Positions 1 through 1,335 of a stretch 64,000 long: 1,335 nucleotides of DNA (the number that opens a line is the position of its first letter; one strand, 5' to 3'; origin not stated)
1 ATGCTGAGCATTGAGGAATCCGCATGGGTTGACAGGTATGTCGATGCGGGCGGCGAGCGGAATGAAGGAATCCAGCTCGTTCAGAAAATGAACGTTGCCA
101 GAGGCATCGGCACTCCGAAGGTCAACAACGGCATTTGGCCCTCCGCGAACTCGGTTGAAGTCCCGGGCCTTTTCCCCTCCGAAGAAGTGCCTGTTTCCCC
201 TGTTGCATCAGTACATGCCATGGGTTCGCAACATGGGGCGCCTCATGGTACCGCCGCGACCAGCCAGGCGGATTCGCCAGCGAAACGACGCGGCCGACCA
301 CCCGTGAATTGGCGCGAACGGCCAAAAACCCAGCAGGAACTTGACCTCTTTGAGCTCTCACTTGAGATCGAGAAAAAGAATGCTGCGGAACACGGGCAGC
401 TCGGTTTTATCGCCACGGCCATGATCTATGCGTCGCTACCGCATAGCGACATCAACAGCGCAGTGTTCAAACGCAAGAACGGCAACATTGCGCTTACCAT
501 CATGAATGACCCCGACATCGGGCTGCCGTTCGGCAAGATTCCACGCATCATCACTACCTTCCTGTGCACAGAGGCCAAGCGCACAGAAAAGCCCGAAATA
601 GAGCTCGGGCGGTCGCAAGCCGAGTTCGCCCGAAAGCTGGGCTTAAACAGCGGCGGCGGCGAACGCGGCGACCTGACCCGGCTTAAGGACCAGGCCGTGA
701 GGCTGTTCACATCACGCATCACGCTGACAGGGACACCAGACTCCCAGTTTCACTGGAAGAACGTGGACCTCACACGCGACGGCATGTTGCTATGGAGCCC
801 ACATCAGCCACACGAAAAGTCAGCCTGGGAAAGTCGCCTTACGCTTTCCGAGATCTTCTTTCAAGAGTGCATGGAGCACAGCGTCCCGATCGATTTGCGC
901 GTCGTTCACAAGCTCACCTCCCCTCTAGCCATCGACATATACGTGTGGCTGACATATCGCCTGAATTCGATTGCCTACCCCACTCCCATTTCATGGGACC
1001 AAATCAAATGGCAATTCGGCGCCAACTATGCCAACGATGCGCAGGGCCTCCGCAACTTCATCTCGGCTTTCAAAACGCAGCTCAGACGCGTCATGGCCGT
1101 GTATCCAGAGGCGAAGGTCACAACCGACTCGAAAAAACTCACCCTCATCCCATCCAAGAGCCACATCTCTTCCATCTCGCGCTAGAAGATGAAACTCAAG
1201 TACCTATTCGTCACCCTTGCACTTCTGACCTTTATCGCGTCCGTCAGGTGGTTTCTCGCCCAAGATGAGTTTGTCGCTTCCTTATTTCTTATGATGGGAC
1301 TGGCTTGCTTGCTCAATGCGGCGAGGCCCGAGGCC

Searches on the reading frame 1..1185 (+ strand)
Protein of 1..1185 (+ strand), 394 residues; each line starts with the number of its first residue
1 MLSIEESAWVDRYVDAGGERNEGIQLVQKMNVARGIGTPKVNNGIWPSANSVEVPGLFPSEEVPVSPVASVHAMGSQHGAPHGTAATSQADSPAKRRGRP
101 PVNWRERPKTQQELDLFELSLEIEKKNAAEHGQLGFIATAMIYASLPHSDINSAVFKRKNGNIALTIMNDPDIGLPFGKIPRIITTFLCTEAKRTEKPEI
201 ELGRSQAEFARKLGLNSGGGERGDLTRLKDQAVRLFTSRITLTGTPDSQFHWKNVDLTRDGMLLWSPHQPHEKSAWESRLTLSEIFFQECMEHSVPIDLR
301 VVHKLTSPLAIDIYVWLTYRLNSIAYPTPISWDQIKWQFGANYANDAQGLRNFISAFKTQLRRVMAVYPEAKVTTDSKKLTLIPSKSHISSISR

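Call 12: search_protein_families(library=pfam, proteins=[window:1-1185:+], max_evalue=0.0001)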
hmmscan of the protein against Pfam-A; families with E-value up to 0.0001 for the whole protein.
window:1-1185:+ (394 aa): 1 family
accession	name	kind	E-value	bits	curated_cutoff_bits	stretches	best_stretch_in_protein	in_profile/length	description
PF04796.18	RepA_C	-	7.5e-25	88.7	26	1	176-334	2-181/181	Plasmid encoded RepA protein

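Call 73: find_encoding_contigs(protein=window:1-1185:+, flank=10000, max_places=3)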
Protein window:1-1185:+ (394 aa): 3 contigs read that carry it; 3 places shown.
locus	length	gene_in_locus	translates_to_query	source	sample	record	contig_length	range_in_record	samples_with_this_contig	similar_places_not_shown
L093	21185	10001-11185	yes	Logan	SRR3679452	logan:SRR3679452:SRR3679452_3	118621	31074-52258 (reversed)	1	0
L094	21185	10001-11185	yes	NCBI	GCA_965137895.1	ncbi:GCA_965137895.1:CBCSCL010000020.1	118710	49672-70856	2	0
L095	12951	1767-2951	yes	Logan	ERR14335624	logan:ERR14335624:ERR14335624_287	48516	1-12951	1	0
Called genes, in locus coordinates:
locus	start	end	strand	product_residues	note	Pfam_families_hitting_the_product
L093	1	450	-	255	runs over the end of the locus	-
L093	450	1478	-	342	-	PF04513:Baculo_PEP_C (weak)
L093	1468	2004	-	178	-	PF23130:IcmW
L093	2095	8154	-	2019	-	PF13872:AAA_34, PF13871:Helicase_C_4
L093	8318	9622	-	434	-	-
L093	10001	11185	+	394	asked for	PF04796:RepA_C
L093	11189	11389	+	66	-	-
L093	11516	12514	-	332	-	PF01068:DNA_ligase_A_M, PF04679:DNA_ligase_A_C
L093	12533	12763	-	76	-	PF12244:DUF3606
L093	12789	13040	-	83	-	-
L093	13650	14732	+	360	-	PF04381:RdgC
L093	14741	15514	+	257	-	-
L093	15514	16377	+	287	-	PF02086:MethyltransfD12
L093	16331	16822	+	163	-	-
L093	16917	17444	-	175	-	PF05951:Peptidase_M15_2, PF08291:Peptidase_M15_3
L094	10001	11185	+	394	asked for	PF04796:RepA_C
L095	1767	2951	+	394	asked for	PF04796:RepA_C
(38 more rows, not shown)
